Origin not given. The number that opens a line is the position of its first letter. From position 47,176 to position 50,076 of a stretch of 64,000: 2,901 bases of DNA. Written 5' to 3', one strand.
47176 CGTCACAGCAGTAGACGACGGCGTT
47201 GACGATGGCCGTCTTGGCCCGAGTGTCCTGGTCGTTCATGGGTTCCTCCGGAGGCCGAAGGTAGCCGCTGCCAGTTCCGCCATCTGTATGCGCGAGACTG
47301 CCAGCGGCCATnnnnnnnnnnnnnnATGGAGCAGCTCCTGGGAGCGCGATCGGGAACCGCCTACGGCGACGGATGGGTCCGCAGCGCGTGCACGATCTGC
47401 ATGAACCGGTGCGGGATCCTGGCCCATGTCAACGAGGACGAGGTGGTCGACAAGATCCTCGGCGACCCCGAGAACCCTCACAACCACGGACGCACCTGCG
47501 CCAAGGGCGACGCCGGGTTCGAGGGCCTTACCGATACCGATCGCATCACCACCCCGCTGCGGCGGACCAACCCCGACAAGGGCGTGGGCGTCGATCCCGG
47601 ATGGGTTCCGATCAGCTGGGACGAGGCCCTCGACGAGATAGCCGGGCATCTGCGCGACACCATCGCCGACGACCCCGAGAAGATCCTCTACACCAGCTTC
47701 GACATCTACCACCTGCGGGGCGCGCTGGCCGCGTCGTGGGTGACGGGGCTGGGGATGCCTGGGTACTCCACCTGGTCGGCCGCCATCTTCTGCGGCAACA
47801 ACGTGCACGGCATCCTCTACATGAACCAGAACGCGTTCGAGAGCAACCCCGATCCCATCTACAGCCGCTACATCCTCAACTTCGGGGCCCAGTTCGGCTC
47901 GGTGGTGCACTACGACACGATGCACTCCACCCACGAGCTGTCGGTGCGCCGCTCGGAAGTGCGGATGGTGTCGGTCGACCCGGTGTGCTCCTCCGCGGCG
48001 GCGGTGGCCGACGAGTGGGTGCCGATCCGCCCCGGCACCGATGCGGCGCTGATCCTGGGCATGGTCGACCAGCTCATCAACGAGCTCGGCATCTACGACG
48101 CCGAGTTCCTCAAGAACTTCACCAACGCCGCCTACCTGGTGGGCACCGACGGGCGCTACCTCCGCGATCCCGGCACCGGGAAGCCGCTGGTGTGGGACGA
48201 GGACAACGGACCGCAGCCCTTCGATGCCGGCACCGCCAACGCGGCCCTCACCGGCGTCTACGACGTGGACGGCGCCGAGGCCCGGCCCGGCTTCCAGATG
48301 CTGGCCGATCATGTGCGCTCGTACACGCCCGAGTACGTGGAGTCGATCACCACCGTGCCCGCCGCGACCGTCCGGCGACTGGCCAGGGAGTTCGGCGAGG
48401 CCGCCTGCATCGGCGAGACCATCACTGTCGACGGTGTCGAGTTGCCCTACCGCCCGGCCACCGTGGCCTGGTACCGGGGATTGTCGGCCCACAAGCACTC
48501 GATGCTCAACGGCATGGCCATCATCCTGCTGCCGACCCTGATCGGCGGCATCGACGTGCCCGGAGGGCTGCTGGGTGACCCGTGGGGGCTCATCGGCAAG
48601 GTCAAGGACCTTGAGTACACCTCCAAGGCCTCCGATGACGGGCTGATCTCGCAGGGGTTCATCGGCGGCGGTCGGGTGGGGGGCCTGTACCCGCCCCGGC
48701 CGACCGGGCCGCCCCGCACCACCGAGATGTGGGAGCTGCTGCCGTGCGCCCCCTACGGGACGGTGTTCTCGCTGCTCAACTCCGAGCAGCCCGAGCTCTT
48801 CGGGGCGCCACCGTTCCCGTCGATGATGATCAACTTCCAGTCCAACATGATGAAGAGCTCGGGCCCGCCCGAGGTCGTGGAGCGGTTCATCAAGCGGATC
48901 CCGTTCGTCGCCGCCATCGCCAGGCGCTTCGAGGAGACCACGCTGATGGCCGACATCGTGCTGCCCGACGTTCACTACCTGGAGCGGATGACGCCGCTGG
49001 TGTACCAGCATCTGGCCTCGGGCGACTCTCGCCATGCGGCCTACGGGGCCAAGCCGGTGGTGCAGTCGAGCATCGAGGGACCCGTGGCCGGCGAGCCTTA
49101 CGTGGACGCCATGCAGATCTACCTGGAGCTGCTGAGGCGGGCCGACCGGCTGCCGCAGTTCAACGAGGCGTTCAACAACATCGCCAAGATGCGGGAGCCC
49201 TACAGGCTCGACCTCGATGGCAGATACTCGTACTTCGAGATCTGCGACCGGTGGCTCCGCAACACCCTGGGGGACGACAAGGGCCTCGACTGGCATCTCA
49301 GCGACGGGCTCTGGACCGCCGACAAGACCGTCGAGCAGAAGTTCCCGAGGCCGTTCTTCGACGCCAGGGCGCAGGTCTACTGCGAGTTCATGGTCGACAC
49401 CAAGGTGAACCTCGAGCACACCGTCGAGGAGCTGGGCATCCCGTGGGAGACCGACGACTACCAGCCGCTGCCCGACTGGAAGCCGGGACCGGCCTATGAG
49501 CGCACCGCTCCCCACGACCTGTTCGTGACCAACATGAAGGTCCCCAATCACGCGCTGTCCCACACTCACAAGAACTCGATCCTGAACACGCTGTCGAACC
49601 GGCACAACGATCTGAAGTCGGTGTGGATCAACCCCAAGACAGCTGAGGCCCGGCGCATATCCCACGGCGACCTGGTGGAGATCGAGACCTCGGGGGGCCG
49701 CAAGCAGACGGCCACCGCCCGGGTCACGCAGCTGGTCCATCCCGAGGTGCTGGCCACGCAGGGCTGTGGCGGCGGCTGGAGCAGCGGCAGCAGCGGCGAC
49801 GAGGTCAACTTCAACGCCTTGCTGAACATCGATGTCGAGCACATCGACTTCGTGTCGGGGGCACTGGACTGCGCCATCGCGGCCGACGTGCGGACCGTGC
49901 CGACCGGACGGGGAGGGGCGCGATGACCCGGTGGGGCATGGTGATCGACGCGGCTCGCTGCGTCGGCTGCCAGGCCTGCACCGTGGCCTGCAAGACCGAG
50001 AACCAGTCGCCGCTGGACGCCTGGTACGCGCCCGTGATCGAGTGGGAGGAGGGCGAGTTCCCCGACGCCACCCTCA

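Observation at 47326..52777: Tat-less three-subunit molybdoenzyme (SoeABC-like architecture) directly followed by a split ThDP decarboxylase (ComDE-like)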

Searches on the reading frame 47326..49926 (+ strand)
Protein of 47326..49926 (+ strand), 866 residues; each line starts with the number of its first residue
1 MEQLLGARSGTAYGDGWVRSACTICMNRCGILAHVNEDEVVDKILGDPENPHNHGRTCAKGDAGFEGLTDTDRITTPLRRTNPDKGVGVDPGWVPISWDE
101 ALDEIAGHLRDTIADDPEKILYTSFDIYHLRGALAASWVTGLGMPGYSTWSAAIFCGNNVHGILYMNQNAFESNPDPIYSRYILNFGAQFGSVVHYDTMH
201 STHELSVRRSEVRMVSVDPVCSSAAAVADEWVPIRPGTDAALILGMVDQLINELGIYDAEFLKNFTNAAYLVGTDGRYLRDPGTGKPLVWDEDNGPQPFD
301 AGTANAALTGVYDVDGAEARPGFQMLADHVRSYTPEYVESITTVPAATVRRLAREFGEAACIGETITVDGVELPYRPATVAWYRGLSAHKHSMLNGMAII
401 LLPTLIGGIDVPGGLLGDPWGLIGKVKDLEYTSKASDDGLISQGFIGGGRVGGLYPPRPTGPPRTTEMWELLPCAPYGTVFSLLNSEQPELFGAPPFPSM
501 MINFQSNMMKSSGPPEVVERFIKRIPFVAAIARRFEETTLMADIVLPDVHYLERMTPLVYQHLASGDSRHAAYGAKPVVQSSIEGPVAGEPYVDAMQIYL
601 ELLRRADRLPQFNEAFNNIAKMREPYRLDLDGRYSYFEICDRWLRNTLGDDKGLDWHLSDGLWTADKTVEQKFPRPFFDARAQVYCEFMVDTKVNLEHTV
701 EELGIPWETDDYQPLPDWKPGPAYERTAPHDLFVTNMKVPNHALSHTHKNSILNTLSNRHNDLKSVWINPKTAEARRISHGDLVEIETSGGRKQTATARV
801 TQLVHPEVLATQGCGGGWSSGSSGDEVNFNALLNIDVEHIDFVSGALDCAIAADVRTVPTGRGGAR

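Call 8: search_protein_families(library=pfam, proteins=[window:47326-49926:+], max_evalue=0.01)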
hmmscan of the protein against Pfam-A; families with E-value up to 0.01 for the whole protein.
window:47326-49926:+ (866 aa): 3 families
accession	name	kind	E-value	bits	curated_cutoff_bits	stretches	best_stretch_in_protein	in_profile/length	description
PF00384.28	Molybdopterin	-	2.1e-14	53.8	24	1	73-254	1-178/353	Molybdopterin oxidoreductase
PF04879.21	Molybdop_Fe4S4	-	2.4e-12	47.1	22.7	1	17-65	3-50/55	Molybdopterin oxidoreductase Fe4S4 domain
PF01568.27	Molydop_binding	-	3.5e-11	43.6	26.8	1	734-837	3-97/110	Molydopterin dinucleotide binding domain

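Call 9: search_protein_families(library=ncbifam, proteins=[window:47326-49926:+], max_evalue=0.01)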
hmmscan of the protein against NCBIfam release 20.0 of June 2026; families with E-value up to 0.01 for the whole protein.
window:47326-49926:+ (866 aa): 25 families
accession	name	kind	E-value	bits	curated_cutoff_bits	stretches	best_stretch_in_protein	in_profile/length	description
NF012032.0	PRK15488.1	equivalog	1.7e-57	195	694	4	18-267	44-282/759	thiosulfate reductase PhsA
TIGR02166.1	dmsA_ynfE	subfamily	1.2e-37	129.4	777.7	2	18-360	45-358/794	DMSO/selenate family reductase complex A subunit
TIGR03479.1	DMSO_red_II_alp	subfamily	4.2e-34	117.8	984.75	2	47-361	94-426/913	molybdopterin-dependent oxidoreductase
NF041714.1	arsenate_red_ArrA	equivalog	4.5e-34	117.7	1600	2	16-268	49-298/848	arsenate respiratory reductase molybdopterin-containing subunit ArrA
TIGR01591.1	Fdh-alpha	equivalog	3.8e-30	104.6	666.25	3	21-113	2-85/672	formate dehydrogenase subunit alpha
NF041884.1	selenate_YnfF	exception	1.1e-28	99.6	1650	2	13-265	41-298/798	selenate/tellurate reductase subunit YnfF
NF041885.1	selenate_YnfE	exception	1.7e-27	95.6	1675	2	17-265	48-305/805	selenate/tellurate reductase subunit YnfE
NF041783.2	mnquin_red_QrcB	equivalog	2e-26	92.4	440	2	18-265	53-292/695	menaquinone reductase molybdopterin-binding-like subunit QrcB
TIGR01553.1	formate-DH-alph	equivalog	8.1e-26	90.1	814.2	2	208-414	247-438/1009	formate dehydrogenase-N subunit alpha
NF011566.1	PRK14990.1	exception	2.5e-23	82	1600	1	15-266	56-319/814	dimethylsulfoxide reductase subunit A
NF041513.1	formate_DH_Act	exception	1e-21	76.5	1400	2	209-275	239-304/1067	formate dehydrogenase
NF047855.1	AssmNtatRedNasC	equivalog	5.1e-21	74.6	1100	2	19-111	22-107/708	assimilatory nitrate reductase catalytic subunit NasC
TIGR00509.1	bisC_fam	subfamily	2.6e-18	65.7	1017.55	2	91-268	69-261/772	molybdopterin guanine dinucleotide-containing S/N-oxide reductase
NF011567.1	PRK14991.1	equivalog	1.2e-16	59.7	1750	2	209-269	315-377/1022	tetrathionate reductase subunit TtrA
NF010055.0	PRK13532.1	equivalog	1.8e-15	56.2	904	1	17-358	42-363/830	nitrate reductase catalytic subunit NapA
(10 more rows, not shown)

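Call 13: find_homologous_proteins(query=window:47326-49926:+, max_evalue=0.00001)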
Query window:47326-49926:+ (866 aa): 2962 proteins with E <= 0.00001 among 8000 candidates; the best 120 are listed.
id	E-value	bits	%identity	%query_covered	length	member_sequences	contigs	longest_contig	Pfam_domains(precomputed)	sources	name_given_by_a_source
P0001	0.0e+0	1893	92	99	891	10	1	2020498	PF00384.28,PF01568.28,PF04879.22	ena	-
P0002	0.0e+0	1878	91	99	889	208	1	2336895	PF00384.28,PF01568.28,PF04879.22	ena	-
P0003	0.0e+0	1851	89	100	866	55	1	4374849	PF00384.28,PF01568.28,PF04879.22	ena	-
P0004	0.0e+0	1762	85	100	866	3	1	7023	PF00384.28,PF01568.28,PF04879.22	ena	-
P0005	0.0e+0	1726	83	100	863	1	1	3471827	PF00384.28,PF01568.28,PF04879.22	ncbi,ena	-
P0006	0.0e+0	1720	83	99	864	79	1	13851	PF00384.28,PF01568.28,PF04879.22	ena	-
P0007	0.0e+0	1673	80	99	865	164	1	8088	PF00384.28,PF01568.28,PF04879.22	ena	-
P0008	0.0e+0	1672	81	99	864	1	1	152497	PF00384.28,PF01568.28,PF04879.22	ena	-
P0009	0.0e+0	1670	81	99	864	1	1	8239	PF00384.28,PF01568.28,PF04879.22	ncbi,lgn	-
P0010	0.0e+0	1668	90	90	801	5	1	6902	PF00384.28,PF01568.28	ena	-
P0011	0.0e+0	1603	82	94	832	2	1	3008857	PF00384.28,PF01568.28,PF04879.22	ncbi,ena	-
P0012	0.0e+0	1408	69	99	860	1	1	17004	PF00384.28,PF01568.28,PF04879.22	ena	-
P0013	0.0e+0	1393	68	99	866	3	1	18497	PF00384.28,PF01568.28,PF04879.22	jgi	-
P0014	0.0e+0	1392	90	75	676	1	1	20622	PF00384.28,PF01568.28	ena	-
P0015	0.0e+0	1367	66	99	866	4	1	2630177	PF00384.28,PF01568.28,PF04879.22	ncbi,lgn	ncbi:MAG: molybdopterin-dependent oxidoreductase [Acidimicrobiia bacterium]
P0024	0.0e+0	1307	64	99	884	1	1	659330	PF00384.28,PF01568.28,PF04879.22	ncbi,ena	-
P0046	0.0e+0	1169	60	97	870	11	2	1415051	PF00384.28,PF01568.28,PF04879.22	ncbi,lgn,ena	-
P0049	0.0e+0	1145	59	97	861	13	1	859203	PF00384.28,PF01568.28,PF04879.22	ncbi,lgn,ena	-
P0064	3.5e-228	778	44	98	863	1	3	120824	PF00384.28,PF01568.28,PF04879.22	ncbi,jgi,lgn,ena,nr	ncbi:MAG TPA: molybdopterin-dependent oxidoreductase [Nitrososphaerales archaeon]|nr:molybdopterin-d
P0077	1.9e-222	759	43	99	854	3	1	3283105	PF00384.28,PF01568.28,PF04879.22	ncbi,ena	-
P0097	2.2e-209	716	41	98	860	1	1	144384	PF00384.28,PF01568.28,PF04879.22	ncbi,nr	ncbi:MAG: molybdopterin-dependent oxidoreductase [Chloroflexi bacterium]|nr:molybdopterin-dependent 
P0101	2.0e-208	712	42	97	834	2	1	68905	PF00384.28,PF01568.28,PF04879.22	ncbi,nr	ncbi:MAG: molybdopterin-dependent oxidoreductase [Thaumarchaeota archaeon]|nr:molybdopterin-dependen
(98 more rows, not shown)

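Call 14: find_encoding_contigs(protein=P0064, flank=8000, max_places=3)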
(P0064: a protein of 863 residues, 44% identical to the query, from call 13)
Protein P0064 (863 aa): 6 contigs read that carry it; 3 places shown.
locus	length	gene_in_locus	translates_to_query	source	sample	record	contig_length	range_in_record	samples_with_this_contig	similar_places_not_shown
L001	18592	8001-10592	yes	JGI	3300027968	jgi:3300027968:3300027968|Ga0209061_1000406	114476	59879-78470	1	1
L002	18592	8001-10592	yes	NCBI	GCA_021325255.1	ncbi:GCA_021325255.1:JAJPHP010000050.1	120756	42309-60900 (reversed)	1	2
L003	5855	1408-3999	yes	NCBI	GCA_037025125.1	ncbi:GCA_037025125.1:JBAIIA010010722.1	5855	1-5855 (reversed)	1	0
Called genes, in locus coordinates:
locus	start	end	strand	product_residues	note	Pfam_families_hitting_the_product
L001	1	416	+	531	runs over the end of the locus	PF00710:Asparaginase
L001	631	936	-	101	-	-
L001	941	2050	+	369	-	PF13433:Peripla_BP_5, PF13458:Peripla_BP_6, PF01094:ANF_receptor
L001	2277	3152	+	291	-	PF02653:BPD_transp_2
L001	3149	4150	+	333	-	PF02653:BPD_transp_2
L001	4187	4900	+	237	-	PF00005:ABC_tran, PF13304:AAA_21 (faint), PF12399:BCA_ABC_TP_C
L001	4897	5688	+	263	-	PF00005:ABC_tran, PF13304:AAA_21 (faint)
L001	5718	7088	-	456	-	PF01979:Amidohydro_1, PF07969:Amidohydro_3 (weak)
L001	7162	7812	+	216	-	PF00857:Isochorismatase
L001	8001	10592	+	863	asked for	PF04879:Molybdop_Fe4S4, PF00384:Molybdopterin, PF01568:Molydop_binding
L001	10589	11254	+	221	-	PF12797:Fer4_2 (faint), PF13237:Fer4_10 (faint), PF14697:Fer4_21 (faint), PF13187:Fer4_9 (faint), PF13247:Fer4_11, PF12838:Fer4_7 (weak), PF12837:Fer4_6 (weak)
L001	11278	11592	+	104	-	-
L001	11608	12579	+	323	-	PF02665:Nitrate_red_gam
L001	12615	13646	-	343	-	PF26233:NicX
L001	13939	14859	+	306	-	PF04307:YdjM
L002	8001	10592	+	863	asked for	PF04879:Molybdop_Fe4S4, PF00384:Molybdopterin, PF01568:Molydop_binding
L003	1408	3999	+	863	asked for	PF04879:Molybdop_Fe4S4, PF00384:Molybdopterin, PF01568:Molydop_binding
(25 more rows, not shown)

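Call 15: find_encoding_contigs(protein=P0097, flank=8000, max_places=2)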
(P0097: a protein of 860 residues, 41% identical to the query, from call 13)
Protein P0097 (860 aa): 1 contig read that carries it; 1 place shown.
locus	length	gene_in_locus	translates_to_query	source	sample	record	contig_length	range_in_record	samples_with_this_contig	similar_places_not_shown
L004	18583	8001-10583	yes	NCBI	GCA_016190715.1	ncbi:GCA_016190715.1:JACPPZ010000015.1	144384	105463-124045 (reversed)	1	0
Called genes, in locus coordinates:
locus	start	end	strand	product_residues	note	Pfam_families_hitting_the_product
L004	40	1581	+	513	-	PF20695:UbiD_N, PF01977:UbiD, PF20696:UbiD_C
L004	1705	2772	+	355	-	PF09084:NMT1, PF13379:NMT1_2 (weak)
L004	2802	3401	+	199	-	PF01725:Ham1p_like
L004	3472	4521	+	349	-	PF04055:Radical_SAM, PF06463:Mob_synth_C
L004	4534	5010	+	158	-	PF01967:MoaC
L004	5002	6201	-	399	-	PF13439:Glyco_transf_4, PF13579:Glyco_trans_4_4 (faint), PF00534:Glycos_transf_1, PF13692:Glyco_trans_1_4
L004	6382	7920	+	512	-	PF20695:UbiD_N, PF01977:UbiD, PF20696:UbiD_C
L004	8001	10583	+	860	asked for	PF04879:Molybdop_Fe4S4, PF00384:Molybdopterin, PF01568:Molydop_binding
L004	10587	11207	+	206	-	PF20973:VUPS (weak), PF02592:Vut_1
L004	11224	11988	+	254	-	PF23023:Anti-Pycsar_Apyc1 (weak), PF12706:Lactamase_B_2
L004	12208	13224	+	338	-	PF09084:NMT1, PF13379:NMT1_2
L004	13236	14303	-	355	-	PF02388:FemAB, PF13480:Acetyltransf_6, PF02388:FemAB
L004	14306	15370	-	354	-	PF02388:FemAB, PF13480:Acetyltransf_6, PF02388:FemAB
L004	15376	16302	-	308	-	PF00126:HTH_1, PF03466:LysR_substrate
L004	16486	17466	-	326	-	PF00348:polyprenyl_synt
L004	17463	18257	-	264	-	PF01026:TatD_DNase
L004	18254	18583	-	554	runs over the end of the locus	PF00133:tRNA-synt_1, PF01406:tRNA-synt_1e (faint), PF09334:tRNA-synt_1g, PF19303:Anticodon_3, PF08264:Anticodon_1 (weak)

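Call 16: find_encoding_contigs(protein=P0015, flank=8000, max_places=2)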
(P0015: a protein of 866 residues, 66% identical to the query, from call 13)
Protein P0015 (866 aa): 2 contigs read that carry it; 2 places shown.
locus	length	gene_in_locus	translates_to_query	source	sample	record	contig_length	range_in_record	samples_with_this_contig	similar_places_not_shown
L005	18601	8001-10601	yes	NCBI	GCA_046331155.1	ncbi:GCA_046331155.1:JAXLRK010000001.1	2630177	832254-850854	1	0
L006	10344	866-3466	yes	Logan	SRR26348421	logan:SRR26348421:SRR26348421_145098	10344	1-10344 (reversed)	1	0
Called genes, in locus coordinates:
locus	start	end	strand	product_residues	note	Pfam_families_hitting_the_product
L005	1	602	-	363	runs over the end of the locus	PF02653:BPD_transp_2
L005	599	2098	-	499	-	PF00005:ABC_tran, PF13304:AAA_21 (faint), PF00005:ABC_tran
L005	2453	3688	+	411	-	PF01979:Amidohydro_1, PF07969:Amidohydro_3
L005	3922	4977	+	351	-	PF02608:Bmp, PF13407:Peripla_BP_4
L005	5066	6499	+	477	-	PF00171:Aldedh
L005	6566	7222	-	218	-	PF02775:TPP_enzyme_C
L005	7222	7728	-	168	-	-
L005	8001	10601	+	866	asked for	PF04879:Molybdop_Fe4S4, PF00384:Molybdopterin, PF01568:Molydop_binding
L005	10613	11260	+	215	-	PF00037:Fer4 (faint), PF12797:Fer4_2 (faint), PF12838:Fer4_7, PF13247:Fer4_11, PF13187:Fer4_9 (weak), PF12837:Fer4_6 (weak), PF13237:Fer4_10 (weak)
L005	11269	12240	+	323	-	PF03916:NrfD, PF04976:DmsC (weak)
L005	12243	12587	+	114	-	PF02597:ThiS (weak)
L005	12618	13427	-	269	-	PF01738:DLH (faint), PF12146:Hydrolase_4, PF00561:Abhydrolase_1, PF12697:Abhydrolase_6, PF20408:Abhydrolase_11 (faint), PF00326:Peptidase_S9 (weak)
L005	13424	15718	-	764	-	PF01315:Ald_Xan_dh_C, PF02738:MoCoBD_1, PF20256:MoCoBD_2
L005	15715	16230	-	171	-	PF00111:Fer2 (weak), PF01799:Fer2_2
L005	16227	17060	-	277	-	PF00941:FAD_binding_5, PF03450:CO_deh_flav_C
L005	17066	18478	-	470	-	PF01979:Amidohydro_1, PF07969:Amidohydro_3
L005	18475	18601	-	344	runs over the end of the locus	PF00296:Bac_luciferase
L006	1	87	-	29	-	?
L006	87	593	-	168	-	-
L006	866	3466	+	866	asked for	PF04879:Molybdop_Fe4S4, PF00384:Molybdopterin, PF01568:Molydop_binding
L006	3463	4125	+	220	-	PF00037:Fer4 (faint), PF12797:Fer4_2 (weak), PF12838:Fer4_7, PF13247:Fer4_11, PF13187:Fer4_9 (weak), PF12837:Fer4_6 (weak), PF13237:Fer4_10 (weak)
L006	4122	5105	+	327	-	PF03916:NrfD, PF04976:DmsC (weak)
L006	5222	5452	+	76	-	-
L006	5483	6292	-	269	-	PF01738:DLH (faint), PF12146:Hydrolase_4, PF00561:Abhydrolase_1, PF12697:Abhydrolase_6, PF20408:Abhydrolase_11 (faint), PF00326:Peptidase_S9 (weak)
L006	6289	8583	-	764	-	PF01315:Ald_Xan_dh_C, PF02738:MoCoBD_1, PF20256:MoCoBD_2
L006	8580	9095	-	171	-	PF00111:Fer2 (weak), PF01799:Fer2_2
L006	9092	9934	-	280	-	PF00941:FAD_binding_5, PF03450:CO_deh_flav_C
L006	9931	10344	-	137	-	?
